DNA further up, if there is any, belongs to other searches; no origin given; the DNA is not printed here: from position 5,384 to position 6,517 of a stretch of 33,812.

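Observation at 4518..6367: AbrB/SpoVT gene divergent from a Zn-ribbon protein and a HEPN (RNxxxH) protein: candidate toxin-antitoxin or defence module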

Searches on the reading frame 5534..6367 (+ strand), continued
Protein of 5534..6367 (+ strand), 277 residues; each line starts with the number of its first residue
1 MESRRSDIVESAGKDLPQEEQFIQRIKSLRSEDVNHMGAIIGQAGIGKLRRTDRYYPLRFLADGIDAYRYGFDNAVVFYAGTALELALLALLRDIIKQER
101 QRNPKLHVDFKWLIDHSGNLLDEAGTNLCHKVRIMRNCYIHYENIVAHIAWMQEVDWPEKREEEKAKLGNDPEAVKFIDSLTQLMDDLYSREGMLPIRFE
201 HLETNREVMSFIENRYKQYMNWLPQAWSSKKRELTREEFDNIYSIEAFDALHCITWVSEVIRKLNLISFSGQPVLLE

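Call 39: search_solved_structures(query=A2, max_evalue=10, show_alignments=3)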
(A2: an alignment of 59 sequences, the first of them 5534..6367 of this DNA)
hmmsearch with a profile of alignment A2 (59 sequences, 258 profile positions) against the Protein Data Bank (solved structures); distinct sequences matched with E-value up to 10: 1.
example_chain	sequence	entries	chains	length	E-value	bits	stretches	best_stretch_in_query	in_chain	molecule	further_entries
9mni_A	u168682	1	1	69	0.62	12.9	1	41-113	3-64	De novo designed minibinder - dC2_050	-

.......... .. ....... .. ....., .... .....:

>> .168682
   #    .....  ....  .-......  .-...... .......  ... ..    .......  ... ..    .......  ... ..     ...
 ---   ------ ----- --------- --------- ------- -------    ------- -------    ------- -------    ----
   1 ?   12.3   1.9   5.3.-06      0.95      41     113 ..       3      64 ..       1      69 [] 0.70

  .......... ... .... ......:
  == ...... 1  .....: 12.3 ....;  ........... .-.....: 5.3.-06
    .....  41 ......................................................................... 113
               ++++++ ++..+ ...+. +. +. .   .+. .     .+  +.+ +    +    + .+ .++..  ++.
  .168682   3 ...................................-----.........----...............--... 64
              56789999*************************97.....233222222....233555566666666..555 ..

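Call 50: find_related_loci(query=A1, collection=genome_contigs, flank=5000)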
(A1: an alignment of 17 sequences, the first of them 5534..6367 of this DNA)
Query A1 (277 aa) in genome_contigs; peptide patterns used: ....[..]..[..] (x = any residue, [..] = any of these).
10 stretches matched a pattern; 1 encode a relative of the query (tblastn E <= 1e-3); 1 distinct loci.
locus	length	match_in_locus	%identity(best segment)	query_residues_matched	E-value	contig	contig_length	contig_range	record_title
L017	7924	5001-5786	39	13-277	5e-49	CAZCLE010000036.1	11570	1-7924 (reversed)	MAG TPA_asm: uncultured Dehalococcoidales bacterium isolate binchicken_co332_61 genome assembly, contig: NODE_1387_lengt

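Call 52: search_protein_families(library=pfam, proteins=[P0051, P0054, P0061, P0062, P0084, P0089, P0090, P0092, P0094, P0096], max_evalue=0.05)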
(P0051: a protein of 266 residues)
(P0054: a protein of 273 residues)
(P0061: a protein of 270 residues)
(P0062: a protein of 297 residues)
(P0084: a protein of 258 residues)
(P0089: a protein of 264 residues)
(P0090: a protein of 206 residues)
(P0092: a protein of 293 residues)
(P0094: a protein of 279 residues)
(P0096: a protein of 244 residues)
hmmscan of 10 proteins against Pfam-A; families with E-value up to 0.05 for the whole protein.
P0051 (266 aa): 0 families

P0054 (273 aa): 0 families

P0061 (270 aa): 1 family
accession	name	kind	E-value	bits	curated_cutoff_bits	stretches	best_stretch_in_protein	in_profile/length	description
PF19902.4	DUF6375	-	0.0031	18.6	27.5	1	11-110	15-103/132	Family of unknown function (DUF6375)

P0062 (297 aa): 1 family
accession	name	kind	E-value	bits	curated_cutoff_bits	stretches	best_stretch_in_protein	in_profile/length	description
PF01934.22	HepT-like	-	0.0098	16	23.5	0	119-155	61-97/120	Ribonuclease HepT-like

P0084 (258 aa): 0 families

P0089 (264 aa): 1 family
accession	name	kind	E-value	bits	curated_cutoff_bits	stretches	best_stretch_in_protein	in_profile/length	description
PF20933.2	HpHbR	-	0.043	14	27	0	145-228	132-213/243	Haptoglobin-hemoglobin receptor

P0090 (206 aa): 2 families
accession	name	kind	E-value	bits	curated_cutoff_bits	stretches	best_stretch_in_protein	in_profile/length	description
PF13643.11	DUF4145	-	0.00067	20.1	23.1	1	82-146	20-80/88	Domain of unknown function (DUF4145)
PF18739.6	HEPN_Apea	-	0.0081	17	24.4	1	115-160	75-119/136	Apea-like HEPN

P0092 (293 aa): 0 families

P0094 (279 aa): 2 families
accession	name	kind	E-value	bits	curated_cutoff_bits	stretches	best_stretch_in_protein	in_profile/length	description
PF00940.24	RNA_pol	-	0.013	14.8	22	1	139-230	205-277/448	DNA-dependent RNA polymerase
PF08785.16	Ku_PK_bind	-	0.05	14.2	25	0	152-239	14-101/120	Ku C terminal domain like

P0096 (244 aa): 1 family
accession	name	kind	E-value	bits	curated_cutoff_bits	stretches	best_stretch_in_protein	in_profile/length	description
PF23748.1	Beta-prop_LRRK2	-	0.0087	15.5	26.9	1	90-171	190-260/359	LRRK2 beta propeller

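Call 55: fold_search(model_id=the predicted structure, library=viral)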
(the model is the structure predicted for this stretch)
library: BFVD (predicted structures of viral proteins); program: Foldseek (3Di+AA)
matches with E <= 10: 134; with E <= 0.001: 0
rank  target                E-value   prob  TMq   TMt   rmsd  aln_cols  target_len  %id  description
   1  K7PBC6                3.2e-01  0.20  0.16  0.06  26.5       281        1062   11  Protein ORF43 [Cyprinid herpesvirus 1]
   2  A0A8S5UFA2            6.4e-01  0.10  0.14  0.11  21.2       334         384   13  Uncharacterized protein [Myoviridae sp. ctcyQ27]
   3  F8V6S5                7.8e-01  0.07  0.12  0.11  25.6       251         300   14  ABC transporter ATP-binding domain protein [Acanthamoeba polyphaga mimivirus]
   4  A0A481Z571            1.0e+00  0.21  0.27  0.18  20.4       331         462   10  Uncharacterized protein [Pithovirus LCPAC102]
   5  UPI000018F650         1.0e+00  0.16  0.18  0.12  22.0       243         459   13  (no name look-up for this kind of identifier)
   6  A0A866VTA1            1.0e+00  0.12  0.14  0.16  15.7       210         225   10  G protein coupled receptor 5 [Elephant endotheliotropic herpesvirus 1A]
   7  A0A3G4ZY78            1.1e+00  0.07  0.14  0.13  19.6       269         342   14  Transmembrane protein 184C-like protein (Fragment) [Edafosvirus sp.]
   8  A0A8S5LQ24            1.3e+00  0.08  0.14  0.10  20.7       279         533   13  Minor tail protein [Siphoviridae sp. ctTC45]
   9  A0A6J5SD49            1.4e+00  0.04  0.12  0.06  36.8       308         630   15  Uncharacterized protein [uncultured Caudovirales phage]
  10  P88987                1.7e+00  0.10  0.19  0.18  23.2       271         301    8  49 protein [Murid herpesvirus 4]
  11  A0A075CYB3            1.8e+00  0.07  0.14  0.14  30.5       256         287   11  Protein EE1A [Elephant endotheliotropic herpesvirus 5]
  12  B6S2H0                2.0e+00  0.08  0.18  0.19  20.5       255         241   12  (no name in the UniProt tables at hand)
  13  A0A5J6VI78            2.0e+00  0.04  0.11  0.10  23.1       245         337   11  CDP-alcohol phosphatidyltransferase [Megaviridae environmental sample]
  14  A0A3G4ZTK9            2.1e+00  0.05  0.15  0.14  25.0       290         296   13  Uncharacterized protein [Edafosvirus sp.]
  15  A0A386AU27            2.2e+00  0.13  0.26  0.24  12.7       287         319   11  G protein-coupled receptor 6 [Elephant endotheliotropic herpesvirus 1A]
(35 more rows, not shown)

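Call 56: find_homologous_proteins(query=A2, max_evalue=0.001)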
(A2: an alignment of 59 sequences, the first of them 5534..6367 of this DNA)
Query A2 (59 sequences) (277 aa, profile of the alignment): 20 proteins with E <= 0.001 among 7461 candidates.
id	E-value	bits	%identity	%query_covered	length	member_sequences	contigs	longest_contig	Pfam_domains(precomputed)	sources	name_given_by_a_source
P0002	8.5e-82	293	71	93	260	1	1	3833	-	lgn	-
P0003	9.3e-80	286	65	94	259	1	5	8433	-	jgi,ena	-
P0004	1.3e-78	282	66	93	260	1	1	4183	-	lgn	-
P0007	2.9e-78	281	54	90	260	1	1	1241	-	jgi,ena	-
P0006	3.0e-75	271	54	90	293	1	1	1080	PF11154.14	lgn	-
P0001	1.9e-74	269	100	87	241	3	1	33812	-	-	-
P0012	4.7e-74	267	43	89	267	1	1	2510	-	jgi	jgi:hypothetical protein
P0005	4.6e-73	264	64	94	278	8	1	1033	-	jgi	-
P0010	1.4e-70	256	45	92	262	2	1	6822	-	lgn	-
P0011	3.3e-69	251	45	90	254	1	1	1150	-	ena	-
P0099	1.7e-68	249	45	91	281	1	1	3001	-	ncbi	-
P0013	6.8e-68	247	42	92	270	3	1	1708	-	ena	-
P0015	1.8e-62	229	42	88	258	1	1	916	-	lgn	-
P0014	9.3e-60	221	41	91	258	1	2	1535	-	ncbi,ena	-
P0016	1.3e-53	200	40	91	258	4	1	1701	-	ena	-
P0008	6.6e-48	182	60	73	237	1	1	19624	PF11154.14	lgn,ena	-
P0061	2.2e-47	180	26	74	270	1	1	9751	-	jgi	jgi:hypothetical protein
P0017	1.4e-27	115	53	46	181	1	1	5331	PF11154.14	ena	-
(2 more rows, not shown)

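Call 57: search_protein_families(library=pfam, proteins=[P0083, P0091, P0093, P0097, P0095, P0087, P0085, P0082, P0076, P0074], max_evalue=0.02)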
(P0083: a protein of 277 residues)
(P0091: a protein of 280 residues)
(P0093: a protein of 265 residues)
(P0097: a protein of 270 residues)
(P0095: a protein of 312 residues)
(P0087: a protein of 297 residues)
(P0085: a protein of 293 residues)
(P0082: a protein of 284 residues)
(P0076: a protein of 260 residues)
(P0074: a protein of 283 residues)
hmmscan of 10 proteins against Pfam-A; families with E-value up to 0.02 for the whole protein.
P0083 (277 aa): 2 families
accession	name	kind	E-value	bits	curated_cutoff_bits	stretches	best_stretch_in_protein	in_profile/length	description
PF22909.1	Caulimovir_coat_dom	-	6.4e-05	23.7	27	1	118-189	7-78/113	Caulimovirus coat protein, conserved domain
PF18151.6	DUF5601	-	0.00084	19.8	23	0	212-241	22-49/65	Domain of unknown function (DUF5601)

P0091 (280 aa): 0 families

P0093 (265 aa): 1 family
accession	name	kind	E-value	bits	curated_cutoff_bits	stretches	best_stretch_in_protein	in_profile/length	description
PF22491.1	DUF6988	-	0.0085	16.4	27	1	126-193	37-100/167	Family of unknown function (DUF6988)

P0097 (270 aa): 0 families

P0095 (312 aa): 1 family
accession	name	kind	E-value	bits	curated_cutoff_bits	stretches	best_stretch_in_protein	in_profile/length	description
PF02270.21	TFIIF_beta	-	0.0096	16.4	23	0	14-36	32-54/65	TFIIF, beta subunit HTH domain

P0087 (297 aa): 0 families

P0085 (293 aa): 0 families

P0082 (284 aa): 1 family
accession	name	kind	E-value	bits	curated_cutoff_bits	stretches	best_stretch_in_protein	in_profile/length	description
PF05168.19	HEPN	-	0.0011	19.6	22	1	36-66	10-43/117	HEPN domain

P0076 (260 aa): 0 families

P0074 (283 aa): 0 families

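Call 58: search_protein_families(library=pfam, proteins=[P0027, P0028, P0029, P0030, P0031, P0032, P0033, P0034, P0035, P0036], max_evalue=0.02)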
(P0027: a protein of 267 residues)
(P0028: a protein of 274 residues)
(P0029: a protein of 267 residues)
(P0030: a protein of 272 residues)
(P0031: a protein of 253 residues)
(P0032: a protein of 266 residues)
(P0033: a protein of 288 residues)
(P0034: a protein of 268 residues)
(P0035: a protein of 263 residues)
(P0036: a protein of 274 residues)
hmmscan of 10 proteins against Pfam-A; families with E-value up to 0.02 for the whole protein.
P0027 (267 aa): 1 family
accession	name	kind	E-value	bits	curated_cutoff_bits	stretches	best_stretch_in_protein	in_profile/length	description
PF18730.6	HEPN_Cthe2314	-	0.011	16.2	27.1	0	124-175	109-161/174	Cthe_2314-like HEPN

P0028 (274 aa): 1 family
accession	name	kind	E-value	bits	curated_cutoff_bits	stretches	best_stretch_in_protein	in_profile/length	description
PF05168.19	HEPN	-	0.004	17.8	22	1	78-165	23-102/117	HEPN domain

P0029 (267 aa): 0 families

P0030 (272 aa): 0 families

P0031 (253 aa): 1 family
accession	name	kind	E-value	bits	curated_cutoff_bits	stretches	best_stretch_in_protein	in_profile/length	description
PF20797.2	HepT-like_2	-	0.019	15.5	27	0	97-141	47-91/110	HepT-like protein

P0032 (266 aa): 0 families

P0033 (288 aa): 0 families

P0034 (268 aa): 1 family
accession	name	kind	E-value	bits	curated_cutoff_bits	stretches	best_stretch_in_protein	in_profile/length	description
PF13643.11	DUF4145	-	0.0065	16.9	23.1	0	93-139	29-74/88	Domain of unknown function (DUF4145)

P0035 (263 aa): 2 families
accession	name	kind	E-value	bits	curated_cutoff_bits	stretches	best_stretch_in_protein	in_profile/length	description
PF13643.11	DUF4145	-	0.0031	18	23.1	1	88-136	22-71/88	Domain of unknown function (DUF4145)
PF18730.6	HEPN_Cthe2314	-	0.015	15.8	27.1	1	89-178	80-162/174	Cthe_2314-like HEPN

P0036 (274 aa): 1 family
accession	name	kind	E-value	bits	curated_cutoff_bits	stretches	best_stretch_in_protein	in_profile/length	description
PF13643.11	DUF4145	-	0.0031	18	23.1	0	109-148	36-75/88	Domain of unknown function (DUF4145)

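Call 59: search_protein_families(library=pfam, proteins=[P0038, P0042, P0043, P0048, P0052, P0053, P0055, P0058, P0059, P0060], max_evalue=0.02)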
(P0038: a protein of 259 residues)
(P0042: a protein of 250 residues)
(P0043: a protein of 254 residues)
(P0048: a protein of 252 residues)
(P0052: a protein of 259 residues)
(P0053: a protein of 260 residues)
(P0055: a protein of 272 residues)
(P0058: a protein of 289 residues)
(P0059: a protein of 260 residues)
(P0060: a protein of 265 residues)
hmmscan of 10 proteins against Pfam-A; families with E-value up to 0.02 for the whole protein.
P0038 (259 aa): 0 families

P0042 (250 aa): 0 families

P0043 (254 aa): 0 families

P0048 (252 aa): 0 families

P0052 (259 aa): 0 families

P0053 (260 aa): 1 family
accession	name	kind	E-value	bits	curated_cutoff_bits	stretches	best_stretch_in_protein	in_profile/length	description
PF13643.11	DUF4145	-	5.2e-05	23.7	23.1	1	72-131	13-70/88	Domain of unknown function (DUF4145)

P0055 (272 aa): 0 families

P0058 (289 aa): 0 families

P0059 (260 aa): 1 family
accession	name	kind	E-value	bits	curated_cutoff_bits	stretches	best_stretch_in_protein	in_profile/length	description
PF13643.11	DUF4145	-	0.009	16.5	23.1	1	86-145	21-73/88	Domain of unknown function (DUF4145)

P0060 (265 aa): 0 families

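Call 77: find_related_loci(query=A1, collection=metagenome_contigs, flank=5000)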
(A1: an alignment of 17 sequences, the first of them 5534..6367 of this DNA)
Query A1 (277 aa) in metagenome_contigs; peptide patterns used: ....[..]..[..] (x = any residue, [..] = any of these).
30 stretches matched a pattern; 10 encode a relative of the query (tblastn E <= 1e-3); 10 distinct loci.
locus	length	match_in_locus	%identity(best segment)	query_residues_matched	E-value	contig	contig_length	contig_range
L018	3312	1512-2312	75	1-267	1e-135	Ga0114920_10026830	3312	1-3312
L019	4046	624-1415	65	4-267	2e-120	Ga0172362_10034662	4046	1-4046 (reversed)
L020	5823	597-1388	65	4-267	8e-119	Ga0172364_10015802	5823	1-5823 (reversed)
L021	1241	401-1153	54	18-267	7e-91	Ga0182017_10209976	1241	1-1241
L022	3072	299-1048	47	18-267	3e-83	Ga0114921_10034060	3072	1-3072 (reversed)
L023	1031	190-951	38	9-267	1e-53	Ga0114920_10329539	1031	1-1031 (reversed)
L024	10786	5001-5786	39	13-277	2e-48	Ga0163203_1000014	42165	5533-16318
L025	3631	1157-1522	38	30-146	7e-21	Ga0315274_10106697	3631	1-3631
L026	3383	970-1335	38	30-146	7e-21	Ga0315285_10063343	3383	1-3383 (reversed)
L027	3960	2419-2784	38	30-146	7e-21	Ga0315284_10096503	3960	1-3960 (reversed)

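Call 78: find_related_loci(query=A1, collection=viral_contigs, flank=5000)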
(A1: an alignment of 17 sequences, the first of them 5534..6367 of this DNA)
Query A1 (277 aa) in viral_contigs; peptide patterns used: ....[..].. (x = any residue, [..] = any of these).
46 stretches matched a pattern, but none encodes a relative of the query by tblastn (E <= 1e-3).

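Call 81: search_protein_families(library=padloc, proteins=[L002:3194-4126:-, L002:4344-5585:-, L002:5601-6998:-, L010:1440-2150:+, L010:2182-3525:+, L010:5378-6226:+, L011:1849-2688:+, L011:2725-3708:+, L012:63-1199:-, L018:431-1447:+], max_evalue=0.01)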
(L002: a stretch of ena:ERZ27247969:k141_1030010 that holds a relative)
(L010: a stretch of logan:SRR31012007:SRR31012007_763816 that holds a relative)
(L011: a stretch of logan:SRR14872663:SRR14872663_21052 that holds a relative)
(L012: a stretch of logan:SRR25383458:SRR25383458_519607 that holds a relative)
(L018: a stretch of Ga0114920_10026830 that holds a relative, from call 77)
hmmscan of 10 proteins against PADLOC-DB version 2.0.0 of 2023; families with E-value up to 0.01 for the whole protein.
L002:3194-4126:- (310 aa): 0 families

L002:4344-5585:- (413 aa): 0 families

L002:5601-6998:- (465 aa): 12 families
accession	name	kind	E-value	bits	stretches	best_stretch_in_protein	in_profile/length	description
PDLC04140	mad8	-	1e-18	65.9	1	45-419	20-278/314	mads_8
PDLC04103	HerA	-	8.3e-13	45.5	1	320-410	430-523/579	-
PDLC04105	HerA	-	1e-12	45.4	1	335-413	422-504/576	-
PDLC04098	HerA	-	5.6e-12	43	1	345-405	548-608/686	-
PDLC04106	HerA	-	2.2e-11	41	1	350-406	535-591/667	-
PDLC04100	HerA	-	2.5e-10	37.7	1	358-416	470-528/580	-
PDLC04104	HerA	-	4.4e-10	36.9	1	336-430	224-319/379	-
PDLC04097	HerA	-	8.5e-10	35.9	1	333-407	475-556/618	-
PDLC04102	HerA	-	1.3e-09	35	1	336-407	509-583/654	-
PDLC02188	HerA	-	4.1e-09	33.8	1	320-405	417-504/578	-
PDLC02185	HerA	-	4.1e-09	33.7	1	358-419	476-537/585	-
PDLC01055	HerA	-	1.8e-05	21.8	1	327-399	414-484/532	Type III coevolved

L010:1440-2150:+ (236 aa): 0 families

L010:2182-3525:+ (447 aa): 2 families
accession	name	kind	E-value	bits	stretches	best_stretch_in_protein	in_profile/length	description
PDLC02214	QatC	-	1.2e-49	167.5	1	37-372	59-389/453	-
PDLC00911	QueC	-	0.00047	18.3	0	268-340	118-182/190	QueC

L010:5378-6226:+ (282 aa): 0 families

L011:1849-2688:+ (279 aa): 0 families

L011:2725-3708:+ (327 aa): 0 families

L012:63-1199:- (378 aa): 0 families

L018:431-1447:+ (338 aa): 5 families
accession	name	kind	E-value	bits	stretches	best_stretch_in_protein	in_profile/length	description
PDLC04946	PDC-S18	-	2.6e-69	232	1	47-335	21-321/365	-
PDLC04945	PDC-S18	-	1.5e-46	157.1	1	47-334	1-301/302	-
PDLC04944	PDC-S18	-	0.00011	19.6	1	59-187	14-148/307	-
PDLC04916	PDC-S11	-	0.00013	19.2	1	49-136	7-96/358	-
PDLC04915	PDC-S11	-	0.0049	14.2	1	94-135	57-99/379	-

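Call 87: find_encoding_contigs(protein=P0061, flank=5000, max_places=3)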
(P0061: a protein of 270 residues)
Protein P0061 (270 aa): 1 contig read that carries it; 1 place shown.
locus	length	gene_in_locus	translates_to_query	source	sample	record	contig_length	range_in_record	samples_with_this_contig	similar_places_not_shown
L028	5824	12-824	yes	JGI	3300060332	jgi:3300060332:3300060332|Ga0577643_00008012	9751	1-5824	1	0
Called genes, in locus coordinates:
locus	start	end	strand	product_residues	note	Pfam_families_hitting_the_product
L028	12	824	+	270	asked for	-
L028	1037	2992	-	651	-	PF00583:Acetyltransf_1 (weak), PF13673:Acetyltransf_10 (weak), PF13508:Acetyltransf_7 (weak)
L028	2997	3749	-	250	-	PF19810:HFX_2341_N, PF22665:WHD_DUF6293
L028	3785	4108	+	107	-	PF14452:Multi_ubiq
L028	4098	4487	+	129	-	PF14462:Prok-E2_E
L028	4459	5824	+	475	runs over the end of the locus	PF00899:ThiF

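Call 88: find_encoding_contigs(protein=P0017, flank=5000, max_places=3)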
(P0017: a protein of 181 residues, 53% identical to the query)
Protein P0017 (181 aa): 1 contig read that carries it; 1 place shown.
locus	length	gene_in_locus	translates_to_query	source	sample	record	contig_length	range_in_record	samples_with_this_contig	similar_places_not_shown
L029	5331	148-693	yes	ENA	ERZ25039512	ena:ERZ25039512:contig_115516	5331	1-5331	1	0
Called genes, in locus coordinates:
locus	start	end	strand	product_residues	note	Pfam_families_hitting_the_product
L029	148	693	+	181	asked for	PF11154:DUF2934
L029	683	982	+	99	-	-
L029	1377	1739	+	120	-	PF01582:TIR, PF13676:TIR_2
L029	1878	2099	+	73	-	-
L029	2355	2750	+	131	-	-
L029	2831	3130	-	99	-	PF02073:Peptidase_M29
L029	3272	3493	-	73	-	PF02073:Peptidase_M29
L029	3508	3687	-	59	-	PF04909:Amidohydro_2 (weak)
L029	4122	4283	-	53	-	-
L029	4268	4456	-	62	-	-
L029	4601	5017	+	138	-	-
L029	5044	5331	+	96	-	?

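Call 89: find_encoding_contigs(protein=P0099, flank=5000, max_places=3)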
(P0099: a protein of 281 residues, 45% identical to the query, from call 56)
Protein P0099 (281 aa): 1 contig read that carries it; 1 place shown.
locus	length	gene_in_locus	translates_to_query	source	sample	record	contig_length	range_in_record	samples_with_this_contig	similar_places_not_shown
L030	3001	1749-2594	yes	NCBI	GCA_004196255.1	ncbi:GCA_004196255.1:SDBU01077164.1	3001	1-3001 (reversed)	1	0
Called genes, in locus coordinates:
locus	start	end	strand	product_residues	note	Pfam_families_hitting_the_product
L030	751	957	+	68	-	-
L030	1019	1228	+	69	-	PF01809:YidD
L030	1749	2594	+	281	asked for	-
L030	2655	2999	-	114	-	?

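Call 94: search_dna_similar(query=window:5534-6367:+, collection=plasmids, mode=protein, max_evalue=0.01)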
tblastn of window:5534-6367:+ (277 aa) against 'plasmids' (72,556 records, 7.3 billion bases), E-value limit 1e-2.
No match.

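Call 95: search_dna_similar(query=window:5534-6367:+, collection=phages, mode=protein, max_evalue=0.01)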
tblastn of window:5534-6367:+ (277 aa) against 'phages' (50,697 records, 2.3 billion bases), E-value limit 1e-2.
No match.
